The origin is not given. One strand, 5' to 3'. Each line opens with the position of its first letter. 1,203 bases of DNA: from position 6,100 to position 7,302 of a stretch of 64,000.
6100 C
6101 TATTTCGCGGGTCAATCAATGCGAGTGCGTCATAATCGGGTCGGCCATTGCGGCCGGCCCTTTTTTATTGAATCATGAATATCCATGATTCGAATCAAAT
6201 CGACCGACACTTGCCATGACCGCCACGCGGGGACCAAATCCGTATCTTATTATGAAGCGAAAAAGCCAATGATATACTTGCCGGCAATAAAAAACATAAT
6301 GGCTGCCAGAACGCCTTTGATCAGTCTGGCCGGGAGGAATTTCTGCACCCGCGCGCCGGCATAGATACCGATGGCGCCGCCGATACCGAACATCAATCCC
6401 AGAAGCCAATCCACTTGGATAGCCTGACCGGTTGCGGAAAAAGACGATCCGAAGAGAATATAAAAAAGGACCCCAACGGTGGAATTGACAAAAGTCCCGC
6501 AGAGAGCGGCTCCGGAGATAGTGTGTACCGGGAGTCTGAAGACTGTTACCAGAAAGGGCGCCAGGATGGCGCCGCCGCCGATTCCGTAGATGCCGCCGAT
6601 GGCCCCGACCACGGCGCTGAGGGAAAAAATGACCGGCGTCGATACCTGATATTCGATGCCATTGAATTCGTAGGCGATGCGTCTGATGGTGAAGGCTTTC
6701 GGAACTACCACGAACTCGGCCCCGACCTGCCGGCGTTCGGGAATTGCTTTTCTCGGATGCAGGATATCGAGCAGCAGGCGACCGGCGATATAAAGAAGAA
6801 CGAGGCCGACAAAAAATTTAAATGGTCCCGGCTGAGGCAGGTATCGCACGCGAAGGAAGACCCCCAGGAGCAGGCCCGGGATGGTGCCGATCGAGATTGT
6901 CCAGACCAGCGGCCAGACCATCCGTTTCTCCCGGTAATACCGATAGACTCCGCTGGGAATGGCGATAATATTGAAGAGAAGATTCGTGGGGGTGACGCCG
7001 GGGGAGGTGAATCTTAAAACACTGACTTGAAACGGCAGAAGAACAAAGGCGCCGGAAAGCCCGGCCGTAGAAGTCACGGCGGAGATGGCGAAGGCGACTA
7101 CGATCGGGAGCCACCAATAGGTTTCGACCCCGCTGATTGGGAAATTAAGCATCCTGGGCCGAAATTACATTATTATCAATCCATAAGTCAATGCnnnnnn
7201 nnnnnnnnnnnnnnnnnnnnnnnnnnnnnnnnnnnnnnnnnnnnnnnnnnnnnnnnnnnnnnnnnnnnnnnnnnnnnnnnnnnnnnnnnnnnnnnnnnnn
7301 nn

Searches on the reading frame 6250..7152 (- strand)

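Call 35: search_protein_families(library=pfam, proteins=[window:6250-7152:-], max_evalue=0.001)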
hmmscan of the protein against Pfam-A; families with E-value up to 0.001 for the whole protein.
window:6250-7152:- (300 aa): 1 family
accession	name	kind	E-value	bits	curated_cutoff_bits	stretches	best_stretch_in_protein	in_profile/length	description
PF01925.25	TauE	-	4.5e-38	131.7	32.6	1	17-292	2-236/237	Sulfite exporter TauE/SafE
